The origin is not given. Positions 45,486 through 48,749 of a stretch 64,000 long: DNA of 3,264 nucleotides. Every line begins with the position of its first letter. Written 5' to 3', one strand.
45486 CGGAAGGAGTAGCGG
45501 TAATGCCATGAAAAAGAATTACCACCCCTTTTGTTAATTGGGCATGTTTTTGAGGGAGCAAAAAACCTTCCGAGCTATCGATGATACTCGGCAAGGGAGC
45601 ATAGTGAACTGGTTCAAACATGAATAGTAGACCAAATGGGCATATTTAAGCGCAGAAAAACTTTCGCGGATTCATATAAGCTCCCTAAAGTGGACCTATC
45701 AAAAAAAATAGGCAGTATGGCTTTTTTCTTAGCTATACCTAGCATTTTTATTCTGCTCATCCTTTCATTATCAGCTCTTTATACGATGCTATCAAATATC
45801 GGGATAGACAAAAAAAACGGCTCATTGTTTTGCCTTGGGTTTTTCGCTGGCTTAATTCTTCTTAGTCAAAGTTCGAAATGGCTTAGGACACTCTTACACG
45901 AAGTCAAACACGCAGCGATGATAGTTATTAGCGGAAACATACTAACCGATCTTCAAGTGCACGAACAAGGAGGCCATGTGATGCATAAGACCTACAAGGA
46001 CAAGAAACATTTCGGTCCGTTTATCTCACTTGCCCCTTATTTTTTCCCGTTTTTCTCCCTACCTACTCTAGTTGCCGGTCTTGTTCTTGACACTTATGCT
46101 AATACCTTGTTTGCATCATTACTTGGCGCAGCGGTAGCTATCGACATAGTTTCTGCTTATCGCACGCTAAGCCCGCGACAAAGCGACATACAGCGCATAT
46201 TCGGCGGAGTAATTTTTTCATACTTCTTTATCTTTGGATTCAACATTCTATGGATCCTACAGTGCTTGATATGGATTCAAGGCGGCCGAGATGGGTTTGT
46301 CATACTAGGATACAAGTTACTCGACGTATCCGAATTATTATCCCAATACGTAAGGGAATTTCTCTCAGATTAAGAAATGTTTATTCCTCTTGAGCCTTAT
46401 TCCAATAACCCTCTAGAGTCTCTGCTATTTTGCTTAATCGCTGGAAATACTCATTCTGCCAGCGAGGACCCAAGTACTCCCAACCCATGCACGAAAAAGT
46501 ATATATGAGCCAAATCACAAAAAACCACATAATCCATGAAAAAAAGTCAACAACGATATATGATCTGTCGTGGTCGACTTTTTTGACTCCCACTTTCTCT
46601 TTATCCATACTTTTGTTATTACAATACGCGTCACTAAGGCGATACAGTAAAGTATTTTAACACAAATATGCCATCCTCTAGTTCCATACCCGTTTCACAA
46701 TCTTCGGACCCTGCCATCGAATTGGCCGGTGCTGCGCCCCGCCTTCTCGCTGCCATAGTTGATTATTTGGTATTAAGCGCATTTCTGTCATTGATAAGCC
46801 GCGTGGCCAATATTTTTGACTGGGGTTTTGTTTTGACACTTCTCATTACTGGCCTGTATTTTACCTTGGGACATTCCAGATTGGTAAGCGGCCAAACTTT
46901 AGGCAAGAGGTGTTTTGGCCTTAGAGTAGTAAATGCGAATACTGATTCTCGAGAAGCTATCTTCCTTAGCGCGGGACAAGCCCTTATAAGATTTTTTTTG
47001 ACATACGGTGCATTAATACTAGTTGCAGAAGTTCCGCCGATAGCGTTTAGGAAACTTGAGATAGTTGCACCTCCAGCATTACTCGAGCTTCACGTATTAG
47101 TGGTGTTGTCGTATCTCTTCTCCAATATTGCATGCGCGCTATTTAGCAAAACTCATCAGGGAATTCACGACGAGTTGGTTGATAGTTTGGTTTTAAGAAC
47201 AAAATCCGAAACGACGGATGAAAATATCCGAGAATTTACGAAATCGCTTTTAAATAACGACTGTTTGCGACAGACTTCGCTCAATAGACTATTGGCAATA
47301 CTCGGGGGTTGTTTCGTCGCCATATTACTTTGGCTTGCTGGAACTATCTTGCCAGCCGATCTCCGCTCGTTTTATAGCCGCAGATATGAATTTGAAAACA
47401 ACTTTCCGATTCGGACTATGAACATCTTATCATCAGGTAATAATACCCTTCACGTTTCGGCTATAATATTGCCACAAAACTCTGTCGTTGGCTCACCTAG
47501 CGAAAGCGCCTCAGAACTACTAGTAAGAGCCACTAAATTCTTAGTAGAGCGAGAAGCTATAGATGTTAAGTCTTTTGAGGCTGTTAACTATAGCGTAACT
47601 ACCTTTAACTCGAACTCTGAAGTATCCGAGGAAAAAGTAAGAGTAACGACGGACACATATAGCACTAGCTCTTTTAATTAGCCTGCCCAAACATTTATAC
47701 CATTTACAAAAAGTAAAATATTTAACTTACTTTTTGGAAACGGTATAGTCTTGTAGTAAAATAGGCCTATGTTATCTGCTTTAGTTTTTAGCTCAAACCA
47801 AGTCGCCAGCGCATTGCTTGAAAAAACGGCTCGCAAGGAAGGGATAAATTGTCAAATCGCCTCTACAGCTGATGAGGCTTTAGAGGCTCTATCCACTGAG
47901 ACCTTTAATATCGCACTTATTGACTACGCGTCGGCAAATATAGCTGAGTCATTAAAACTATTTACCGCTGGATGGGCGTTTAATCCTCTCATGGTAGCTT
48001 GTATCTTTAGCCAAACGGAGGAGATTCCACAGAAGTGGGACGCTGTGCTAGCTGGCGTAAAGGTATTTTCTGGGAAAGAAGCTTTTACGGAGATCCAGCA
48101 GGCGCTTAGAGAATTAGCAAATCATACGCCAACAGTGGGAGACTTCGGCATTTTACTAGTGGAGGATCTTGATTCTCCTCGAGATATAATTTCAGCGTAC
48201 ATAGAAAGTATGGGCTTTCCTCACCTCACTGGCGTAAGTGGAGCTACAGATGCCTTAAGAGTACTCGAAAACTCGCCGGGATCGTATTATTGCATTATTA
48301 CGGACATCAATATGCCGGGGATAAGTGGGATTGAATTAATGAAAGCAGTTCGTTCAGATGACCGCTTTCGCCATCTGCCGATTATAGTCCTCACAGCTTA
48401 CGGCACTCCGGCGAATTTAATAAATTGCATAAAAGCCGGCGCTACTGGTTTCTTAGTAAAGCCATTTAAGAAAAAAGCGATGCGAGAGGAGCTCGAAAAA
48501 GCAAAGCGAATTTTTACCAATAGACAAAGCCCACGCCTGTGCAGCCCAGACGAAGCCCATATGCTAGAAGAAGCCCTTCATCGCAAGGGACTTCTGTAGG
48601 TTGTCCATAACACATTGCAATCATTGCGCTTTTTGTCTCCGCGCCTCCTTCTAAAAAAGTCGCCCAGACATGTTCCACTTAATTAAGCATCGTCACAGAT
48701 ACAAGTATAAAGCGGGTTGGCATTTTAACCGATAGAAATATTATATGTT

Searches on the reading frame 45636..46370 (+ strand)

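Call 55: search_protein_families(library=pfam, proteins=[window:45636-46370:+])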
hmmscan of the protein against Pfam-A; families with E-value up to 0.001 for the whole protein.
window:45636-46370:+ (245 aa): 1 family
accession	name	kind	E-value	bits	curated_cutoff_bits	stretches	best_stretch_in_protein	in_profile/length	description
PF13398.12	Peptidase_M50B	-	0.00011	22.4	26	1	80-181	20-118/201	Peptidase M50B-like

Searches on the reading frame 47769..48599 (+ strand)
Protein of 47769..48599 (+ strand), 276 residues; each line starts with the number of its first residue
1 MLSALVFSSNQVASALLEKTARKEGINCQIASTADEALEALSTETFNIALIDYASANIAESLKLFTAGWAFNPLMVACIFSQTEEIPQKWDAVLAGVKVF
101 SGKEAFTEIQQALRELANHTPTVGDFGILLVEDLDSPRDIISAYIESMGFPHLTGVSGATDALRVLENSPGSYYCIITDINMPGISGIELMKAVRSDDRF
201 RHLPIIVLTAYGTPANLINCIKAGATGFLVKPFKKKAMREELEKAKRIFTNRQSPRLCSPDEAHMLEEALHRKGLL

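Call 35: find_encoding_contigs(protein=window:47769-48599:+, flank=10000, max_places=10)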
Protein window:47769-48599:+ (276 aa): 3 contigs read that carry it; 3 places shown.
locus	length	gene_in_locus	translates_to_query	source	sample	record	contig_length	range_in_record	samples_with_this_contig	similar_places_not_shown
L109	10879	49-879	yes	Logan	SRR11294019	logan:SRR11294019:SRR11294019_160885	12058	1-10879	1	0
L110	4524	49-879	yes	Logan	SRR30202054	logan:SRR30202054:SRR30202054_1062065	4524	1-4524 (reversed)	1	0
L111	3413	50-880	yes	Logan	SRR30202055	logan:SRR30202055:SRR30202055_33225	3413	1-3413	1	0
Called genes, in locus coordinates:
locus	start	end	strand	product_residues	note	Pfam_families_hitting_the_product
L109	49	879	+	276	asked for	PF00072:Response_reg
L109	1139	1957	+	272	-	-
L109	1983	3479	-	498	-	PF04932:Wzy_C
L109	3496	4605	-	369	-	-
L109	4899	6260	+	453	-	PF13489:Methyltransf_23, PF08241:Methyltransf_11 (faint), PF13649:Methyltransf_25 (weak)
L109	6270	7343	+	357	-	PF00534:Glycos_transf_1, PF13692:Glyco_trans_1_4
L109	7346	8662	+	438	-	-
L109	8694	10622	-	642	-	PF00549:Ligase_CoA, PF00285:Citrate_synt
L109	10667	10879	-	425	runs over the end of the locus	PF08442:ATP-grasp_2 (weak), PF24948:Citrate_synth_N, PF16114:Citrate_bind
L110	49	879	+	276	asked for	PF00072:Response_reg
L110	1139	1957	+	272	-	-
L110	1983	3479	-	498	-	PF04932:Wzy_C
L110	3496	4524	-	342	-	?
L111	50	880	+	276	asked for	PF00072:Response_reg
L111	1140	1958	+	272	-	-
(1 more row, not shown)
